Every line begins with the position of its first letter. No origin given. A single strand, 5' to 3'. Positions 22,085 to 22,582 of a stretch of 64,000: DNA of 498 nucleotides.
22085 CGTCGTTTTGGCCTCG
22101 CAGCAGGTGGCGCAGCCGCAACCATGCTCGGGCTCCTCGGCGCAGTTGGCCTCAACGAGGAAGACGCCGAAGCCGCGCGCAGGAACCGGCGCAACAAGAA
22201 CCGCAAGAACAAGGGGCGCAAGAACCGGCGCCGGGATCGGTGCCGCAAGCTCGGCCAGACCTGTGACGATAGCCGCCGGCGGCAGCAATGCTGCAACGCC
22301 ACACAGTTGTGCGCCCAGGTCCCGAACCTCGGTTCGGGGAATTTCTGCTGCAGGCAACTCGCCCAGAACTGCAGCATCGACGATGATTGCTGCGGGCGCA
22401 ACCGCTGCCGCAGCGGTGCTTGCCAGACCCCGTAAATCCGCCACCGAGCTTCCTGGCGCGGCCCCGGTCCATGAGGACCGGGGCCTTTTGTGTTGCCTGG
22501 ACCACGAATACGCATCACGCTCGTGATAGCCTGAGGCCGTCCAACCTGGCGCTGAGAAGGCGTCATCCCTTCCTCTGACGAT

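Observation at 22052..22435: Small secreted protein with two tandem knottin-type cysteine frameworks, wedged between two paralogous sulfatases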

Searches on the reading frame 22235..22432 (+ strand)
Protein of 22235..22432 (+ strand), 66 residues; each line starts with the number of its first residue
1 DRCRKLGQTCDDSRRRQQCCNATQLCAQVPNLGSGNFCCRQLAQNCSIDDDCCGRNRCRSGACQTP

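Call 28: predict_structure(alignment_id=A2)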
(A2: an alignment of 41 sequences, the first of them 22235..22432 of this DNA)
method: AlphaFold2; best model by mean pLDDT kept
length: 66 residues; sequences in the alignment: 41
mean_pLDDT: 84.5   pTM: 0.67
mean pLDDT of the five models: 84.5, 77.1, 75.2, 75.2, 74.4
residues with pLDDT >= 90: 20; 70-90: 40; 50-70: 5; < 50: 1
segments of 3 or more residues with pLDDT < 50: none
pLDDT, mean of each block of 10 residues (from residue 1): 79 72 84 88 90 91 90
secondary structure, 60 per line:
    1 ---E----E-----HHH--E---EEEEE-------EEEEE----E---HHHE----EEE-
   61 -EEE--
elements in order: E24-28 E36-40 E57-59 E62-64

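Call 33: search_protein_representatives(alignment_id=A2)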
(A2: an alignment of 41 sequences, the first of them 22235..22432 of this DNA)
Query: 41 sequences, 66 profile positions. Proteins with E-value up to 0.001 (for the whole library): 66; up to 1e-10: 7; up to 1e-30: 0. The best 66 are listed.
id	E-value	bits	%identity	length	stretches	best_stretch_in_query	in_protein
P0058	2.8e-21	91.8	-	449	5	3-64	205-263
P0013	9.2e-21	90.1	-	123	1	1-66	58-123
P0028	1.3e-19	86.4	-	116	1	1-64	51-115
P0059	6.7e-18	80.9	-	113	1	1-65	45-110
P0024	1.1e-17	80.2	-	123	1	2-61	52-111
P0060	3.2e-11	59.6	-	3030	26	16-54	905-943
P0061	3.4e-11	59.5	-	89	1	1-64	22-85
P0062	9.4e-10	54.8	-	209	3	2-59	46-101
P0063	1.1e-09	54.7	-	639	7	20-61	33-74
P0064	2.1e-09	53.7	-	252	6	3-64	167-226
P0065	2.0e-08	50.6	-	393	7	3-64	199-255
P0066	7.5e-08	48.8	-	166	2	1-55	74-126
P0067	1.3e-07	47.9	-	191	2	2-59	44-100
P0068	1.8e-07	47.5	-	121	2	2-60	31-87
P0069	3.3e-07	46.7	-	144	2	1-59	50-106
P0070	3.5e-07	46.6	-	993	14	6-64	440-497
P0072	4.4e-07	46.3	-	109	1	1-64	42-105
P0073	4.6e-07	46.2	-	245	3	3-64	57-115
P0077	8.8e-07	45.3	-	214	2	3-65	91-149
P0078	1.2e-06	44.9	-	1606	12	6-40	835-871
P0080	1.6e-06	44.5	-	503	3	9-65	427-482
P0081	2.1e-06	44.1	-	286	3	6-64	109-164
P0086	9.8e-06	42.0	-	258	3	5-64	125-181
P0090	4.1e-05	40.0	-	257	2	5-65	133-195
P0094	5.8e-05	39.5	-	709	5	8-64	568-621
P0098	7.4e-05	39.2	-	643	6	35-65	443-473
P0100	9.7e-05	38.8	-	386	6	25-64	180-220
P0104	2.0e-04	37.8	-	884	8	39-65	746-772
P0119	8.4e-04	35.8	-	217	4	3-65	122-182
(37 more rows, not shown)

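Call 34: fold_search(model_id=the predicted structure, library=pdb)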
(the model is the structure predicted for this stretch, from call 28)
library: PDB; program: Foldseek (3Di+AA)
matches with E <= 10: 41; with E <= 0.001: 0
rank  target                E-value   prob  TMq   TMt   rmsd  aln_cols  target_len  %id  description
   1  5o57_MODEL_1_A        2.8e-02  0.87  0.39  0.28   7.4        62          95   31  Solution Structure of the N-terminal Region of Dkk4 (released 2018-06-13)
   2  1mct_I                1.0e+00  0.57  0.34  0.74   3.0        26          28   31  THE REFINED 1.6 ANGSTROMS RESOLUTION CRYSTAL STRUCTURE OF THE COMPLEX FORMED BETWEEN PORCINE BETA-TRYPSIN AND MCTI-A,  (released 1994-01-31)
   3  6cei_MODEL_1_A        1.7e+00  0.60  0.35  0.68   0.8        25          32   40  Solution NMR Structure of Conotoxin GXIA from Conus geographus (released 2018-03-07)
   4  5t4r_MODEL_1_A        1.7e+00  0.57  0.37  0.65   1.0        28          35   32  NMR solution structure of the Nav1.7 selective spider venom-derived peptide Pn3a (released 2017-09-06)
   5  3s2k_C                1.9e+00  0.08  0.36  0.32   8.0        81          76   17  Structural basis of Wnt signaling inhibition by Dickkopf binding to LRP5/6. (released 2011-11-02)
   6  2a2v_MODEL_1_A        2.0e+00  0.51  0.38  0.68   1.2        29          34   34  The solution structure of Jingzhaotoxin-XI (released 2005-07-05)
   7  1f2s_I                2.0e+00  0.35  0.33  0.73   3.1        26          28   31  CRYSTAL STRUCTURE OF THE COMPLEX FORMED BETWEEN BOVINE BETA-TRYPSIN AND MCTI-A, A TRYPSIN INHIBITOR OF SQUASH FAMILY A (released 2000-06-05)
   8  5wow_MODEL_1_A        2.3e+00  0.23  0.33  0.52   3.8        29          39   41  Solution NMR structure of cyclotide MCoTI-I (released 2018-08-08)
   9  8uwf_MODEL_1_A        2.7e+00  0.25  0.44  0.67   2.7        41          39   17  NMR structure of the funnel-web spider toxin Hc3a (released 2024-03-13)
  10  1hp3_MODEL_1_A        3.1e+00  0.25  0.35  0.65   2.3        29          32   31  C-TERMINAL TRUNCATION OF OMEGA-ATRACOTOXIN-HV2A (CT-HV2A) (released 2002-12-11)
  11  5fzx_MODEL_1_A        3.3e+00  0.04  0.19  0.35   7.7        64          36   17  High resolution solution NMR structure of the spider venom peptide U5- scytotoxin-Sth1a (released 2016-06-08)
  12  2it8_MODEL_1_A        3.5e+00  0.21  0.33  0.70   3.0        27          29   37  Solution structure of a linear analog of the cyclic squash trypsin inhibitor MCoTI-II (released 2007-10-02)
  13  1h9h_I                3.7e+00  0.23  0.35  0.70   3.1        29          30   31  COMPLEX OF EETI-II WITH PORCINE TRYPSIN (released 2004-07-26)
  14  2n6r_MODEL_1_A        3.7e+00  0.08  0.27  0.24   4.1        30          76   23  NMR structure of spider toxin U4-hexatoxin-Hi1a (released 2016-08-31)
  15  2qsk                  4.0e+00  0.14  0.34  0.24   7.0        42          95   28  Atomic-resolution crystal structure of the Recombinant form of Scytovirin (released 2007-11-27)
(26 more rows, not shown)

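Call 36: search_protein_families(library=pfam, proteins=[P0058, P0062, P0064, P0065, P0073, P0077, P0080, P0069, P0068, P0060], max_evalue=1)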
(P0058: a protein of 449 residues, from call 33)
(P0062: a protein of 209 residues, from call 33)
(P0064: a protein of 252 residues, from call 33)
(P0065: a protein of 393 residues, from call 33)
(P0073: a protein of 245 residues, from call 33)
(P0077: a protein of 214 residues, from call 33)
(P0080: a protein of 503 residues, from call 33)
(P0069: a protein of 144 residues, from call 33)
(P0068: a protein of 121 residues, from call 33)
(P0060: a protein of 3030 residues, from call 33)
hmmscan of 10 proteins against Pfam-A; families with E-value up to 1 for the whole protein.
P0058 (449 aa): 2 families
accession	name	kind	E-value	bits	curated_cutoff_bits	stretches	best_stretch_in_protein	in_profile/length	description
PF07740.17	Toxin_12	-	0.018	16.1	21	1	301-320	2-21/30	Ion channel inhibitory toxin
PF17557.7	Conotoxin_I2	-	0.018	15.6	27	2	363-389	1-26/38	I2-superfamily conotoxins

P0062 (209 aa): 0 families

P0064 (252 aa): 1 family
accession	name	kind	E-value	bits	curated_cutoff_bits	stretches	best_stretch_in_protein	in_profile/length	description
PF04706.18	Dickkopf_N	-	0.0067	17.2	25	2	141-162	30-51/51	Dickkopf N-terminal cysteine-rich region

P0065 (393 aa): 3 families
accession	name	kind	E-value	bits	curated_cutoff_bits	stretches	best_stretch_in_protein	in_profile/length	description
PF07740.17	Toxin_12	-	8.8e-06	26.7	21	2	255-278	1-24/30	Ion channel inhibitory toxin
PF17557.7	Conotoxin_I2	-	0.0079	16.7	27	3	172-203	1-32/38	I2-superfamily conotoxins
PF04706.18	Dickkopf_N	-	0.095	13.5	25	2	17-58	8-51/51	Dickkopf N-terminal cysteine-rich region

P0073 (245 aa): 1 family
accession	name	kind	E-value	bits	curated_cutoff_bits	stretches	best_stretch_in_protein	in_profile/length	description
PF07740.17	Toxin_12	-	6.8e-06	27.1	21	2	214-234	2-22/30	Ion channel inhibitory toxin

P0077 (214 aa): 2 families
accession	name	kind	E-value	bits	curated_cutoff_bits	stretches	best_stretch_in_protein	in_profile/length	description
PF07740.17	Toxin_12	-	0.0019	19.3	21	2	152-184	1-28/30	Ion channel inhibitory toxin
PF04706.18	Dickkopf_N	-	0.021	15.6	25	1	123-148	26-51/51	Dickkopf N-terminal cysteine-rich region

P0080 (503 aa): 1 family
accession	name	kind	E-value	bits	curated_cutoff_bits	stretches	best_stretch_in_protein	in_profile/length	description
PF17557.7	Conotoxin_I2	-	0.0074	16.8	27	1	326-353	1-27/38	I2-superfamily conotoxins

P0069 (144 aa): 2 families
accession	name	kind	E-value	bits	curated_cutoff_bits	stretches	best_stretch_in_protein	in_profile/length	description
PF07740.17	Toxin_12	-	9.8e-05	23.3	21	3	86-106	2-22/30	Ion channel inhibitory toxin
PF04706.18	Dickkopf_N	-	0.046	14.5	25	1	117-142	26-51/51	Dickkopf N-terminal cysteine-rich region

P0068 (121 aa): 1 family
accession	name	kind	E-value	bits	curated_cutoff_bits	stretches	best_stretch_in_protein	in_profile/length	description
PF07740.17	Toxin_12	-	0.0041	18.2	21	0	66-86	2-22/30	Ion channel inhibitory toxin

P0060 (3030 aa): 5 families
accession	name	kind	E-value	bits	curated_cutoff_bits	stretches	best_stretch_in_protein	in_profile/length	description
PF23237.1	HYR_4C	-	6.7e-181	587.3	27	28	1366-1440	2-73/73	HYR-like domain with 4 cysteines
PF25312.1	Allergen_Asp_f_4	-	0.00045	20.4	27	0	948-1032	61-144/174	Allergen Asp f 4-like domain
PF18050.6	Cyclophil_like2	-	0.011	16.2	22.7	0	1058-1085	2-29/115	Cyclophilin-like family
PF05345.18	He_PIG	-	0.021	15.7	24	0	1085-1116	63-94/96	Putative Ig domain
PF18253.6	HipN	-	0.021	15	23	0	3004-3026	2-24/42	Hsp70-interacting protein N N-terminal domain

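Call 37: search_solved_structures(query=A2, max_evalue=10, show_alignments=3)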
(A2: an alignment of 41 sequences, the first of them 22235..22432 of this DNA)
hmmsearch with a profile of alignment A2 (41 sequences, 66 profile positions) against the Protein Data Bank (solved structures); distinct sequences matched with E-value up to 10: 16.
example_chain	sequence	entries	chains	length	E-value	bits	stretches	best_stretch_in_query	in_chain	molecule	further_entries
2gx1_A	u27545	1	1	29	0.032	17.8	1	39-64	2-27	Neurotoxin magi-5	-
8cjq_D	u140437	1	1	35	0.082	16.5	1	39-63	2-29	Mu-theraphotoxin-Cg1a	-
8ciq_A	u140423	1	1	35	0.1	16.2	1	39-63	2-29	Mu-theraphotoxin-Cg1a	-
8cjt_A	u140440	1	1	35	0.1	16.2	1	39-63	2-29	Mu-theraphotoxin-Cg1a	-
8cjp_B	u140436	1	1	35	0.12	16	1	39-63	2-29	Mu-theraphotoxin-Cg1a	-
8cjs_E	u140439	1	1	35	0.13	15.9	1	39-64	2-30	Mu-theraphotoxin-Cg1a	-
8cjr_C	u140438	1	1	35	0.15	15.7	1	39-63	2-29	Mu-theraphotoxin-Cg1a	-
9ep7_A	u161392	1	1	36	0.24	15.1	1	39-63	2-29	Poecitoxin-1a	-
7jpm_A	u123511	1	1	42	0.28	14.9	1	39-63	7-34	Omega-theraphotoxin-Pm1b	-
3j5q_A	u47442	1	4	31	0.4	14.3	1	39-63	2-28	Kappa-theraphotoxin-Cg1a 1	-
2a2v_A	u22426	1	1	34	0.53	14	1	39-63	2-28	Jingzhaotoxin-XI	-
9x64_A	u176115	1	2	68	0.55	13.9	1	37-65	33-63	Dickkopf-related protein 4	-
6nk9_A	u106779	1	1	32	0.89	13.2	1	39-64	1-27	Aca Toxin 1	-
8sem_A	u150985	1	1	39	1.7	12.3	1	39-61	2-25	TRPV1 inhibitory peptide Tst2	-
2lht_A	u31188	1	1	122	1.7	12.3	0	2-22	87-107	Cellophane-induced protein 1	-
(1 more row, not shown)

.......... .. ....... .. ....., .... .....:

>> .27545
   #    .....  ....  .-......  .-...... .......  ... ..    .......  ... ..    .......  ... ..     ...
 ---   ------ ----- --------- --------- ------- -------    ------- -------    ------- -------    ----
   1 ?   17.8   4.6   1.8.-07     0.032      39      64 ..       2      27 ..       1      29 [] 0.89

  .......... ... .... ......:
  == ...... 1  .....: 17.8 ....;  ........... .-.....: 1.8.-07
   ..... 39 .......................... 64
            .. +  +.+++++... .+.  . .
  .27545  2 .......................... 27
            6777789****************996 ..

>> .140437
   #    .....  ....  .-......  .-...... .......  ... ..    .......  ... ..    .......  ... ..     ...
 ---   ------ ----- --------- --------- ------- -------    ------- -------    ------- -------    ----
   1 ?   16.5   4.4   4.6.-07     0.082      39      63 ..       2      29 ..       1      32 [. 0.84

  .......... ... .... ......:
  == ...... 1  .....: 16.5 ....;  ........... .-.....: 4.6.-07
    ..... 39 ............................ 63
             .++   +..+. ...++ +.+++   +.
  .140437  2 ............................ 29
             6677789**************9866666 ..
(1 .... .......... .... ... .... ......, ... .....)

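Call 47: list_cluster_members(proteins=[P0058, P0073, P0077, P0064, P0065, P0080, P0062, P0069, P0061, P0072])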
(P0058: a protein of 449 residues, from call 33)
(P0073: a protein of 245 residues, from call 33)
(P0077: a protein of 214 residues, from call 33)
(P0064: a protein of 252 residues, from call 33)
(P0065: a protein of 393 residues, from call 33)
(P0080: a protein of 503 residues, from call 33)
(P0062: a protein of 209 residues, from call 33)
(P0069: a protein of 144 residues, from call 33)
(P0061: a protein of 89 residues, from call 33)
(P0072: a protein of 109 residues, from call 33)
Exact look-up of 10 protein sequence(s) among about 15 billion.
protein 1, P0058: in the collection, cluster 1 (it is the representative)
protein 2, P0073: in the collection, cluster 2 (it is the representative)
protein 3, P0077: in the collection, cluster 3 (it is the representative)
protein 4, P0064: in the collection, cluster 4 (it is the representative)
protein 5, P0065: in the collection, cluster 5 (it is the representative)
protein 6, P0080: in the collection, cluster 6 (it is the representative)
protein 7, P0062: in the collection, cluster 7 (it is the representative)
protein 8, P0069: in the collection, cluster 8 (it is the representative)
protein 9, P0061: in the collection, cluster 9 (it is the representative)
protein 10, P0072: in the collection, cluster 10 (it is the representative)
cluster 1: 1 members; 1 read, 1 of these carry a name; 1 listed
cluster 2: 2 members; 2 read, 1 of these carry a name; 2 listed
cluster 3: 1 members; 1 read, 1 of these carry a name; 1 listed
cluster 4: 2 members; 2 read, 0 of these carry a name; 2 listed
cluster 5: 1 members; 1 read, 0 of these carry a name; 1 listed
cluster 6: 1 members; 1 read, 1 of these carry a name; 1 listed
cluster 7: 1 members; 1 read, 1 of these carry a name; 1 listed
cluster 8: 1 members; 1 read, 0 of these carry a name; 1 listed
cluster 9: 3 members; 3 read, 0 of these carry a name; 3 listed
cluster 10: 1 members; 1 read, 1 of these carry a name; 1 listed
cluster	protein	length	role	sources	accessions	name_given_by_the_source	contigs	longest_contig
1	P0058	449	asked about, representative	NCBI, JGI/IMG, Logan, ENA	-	hypothetical protein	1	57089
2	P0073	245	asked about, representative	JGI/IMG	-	-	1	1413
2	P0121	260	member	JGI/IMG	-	hypothetical protein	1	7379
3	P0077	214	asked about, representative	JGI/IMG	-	hypothetical protein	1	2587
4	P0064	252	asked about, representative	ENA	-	-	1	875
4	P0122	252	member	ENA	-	-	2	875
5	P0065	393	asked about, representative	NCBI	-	-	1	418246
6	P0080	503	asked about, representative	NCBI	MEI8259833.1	MAG: hypothetical protein WCJ30_29600, partial [Deltaproteobacteria bacterium]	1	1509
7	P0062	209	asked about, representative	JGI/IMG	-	hypothetical protein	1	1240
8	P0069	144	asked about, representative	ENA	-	-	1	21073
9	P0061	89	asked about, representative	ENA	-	-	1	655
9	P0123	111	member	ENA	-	-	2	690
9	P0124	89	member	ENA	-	-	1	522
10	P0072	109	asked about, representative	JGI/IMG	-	hypothetical protein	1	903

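Call 68: search_protein_families(library=pfam, alignment_id=A2, max_evalue=10)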
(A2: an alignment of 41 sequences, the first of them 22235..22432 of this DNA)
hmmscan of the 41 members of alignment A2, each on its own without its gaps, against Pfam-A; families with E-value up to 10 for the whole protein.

A. member 1, window:22235-22432:+ (66 aa): 2 families
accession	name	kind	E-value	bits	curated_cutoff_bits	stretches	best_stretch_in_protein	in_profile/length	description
PF07893.19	DUF1668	-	0.38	10.5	23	1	18-52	269-300/336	Protein of unknown function (DUF1668)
PF17557.7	Conotoxin_I2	-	2.5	8.7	27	1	39-66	1-27/38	I2-superfamily conotoxins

B. families by the number of members that match (of 41 scanned): 13 families
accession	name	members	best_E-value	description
PF17557.7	Conotoxin_I2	32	0.007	I2-superfamily conotoxins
PF04706.18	Dickkopf_N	23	0.012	Dickkopf N-terminal cysteine-rich region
PF07740.17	Toxin_12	16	0.039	Ion channel inhibitory toxin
PF11703.13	UPF0506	12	0.0042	UPF0506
PF08093.16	Toxin_23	9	0.0037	Magi 5 toxic peptide family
PF07893.19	DUF1668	6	0.19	Protein of unknown function (DUF1668)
PF08396.15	Toxin_34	5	0.042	Spider toxin omega agatoxin/Tx1 family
PF08091.16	Toxin_21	4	0.012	Spider insecticidal peptide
PF04885.19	Stig1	3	0.0011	Stigma-specific STIG1-like protein family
PF02950.22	Conotoxin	3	0.73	Conotoxin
PF00644.27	PARP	1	0.1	Poly(ADP-ribose) polymerase catalytic domain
PF15192.11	TMEM213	1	4.2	TMEM213 family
PF08088.17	Toxin_19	1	6.2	Conotoxin I-superfamily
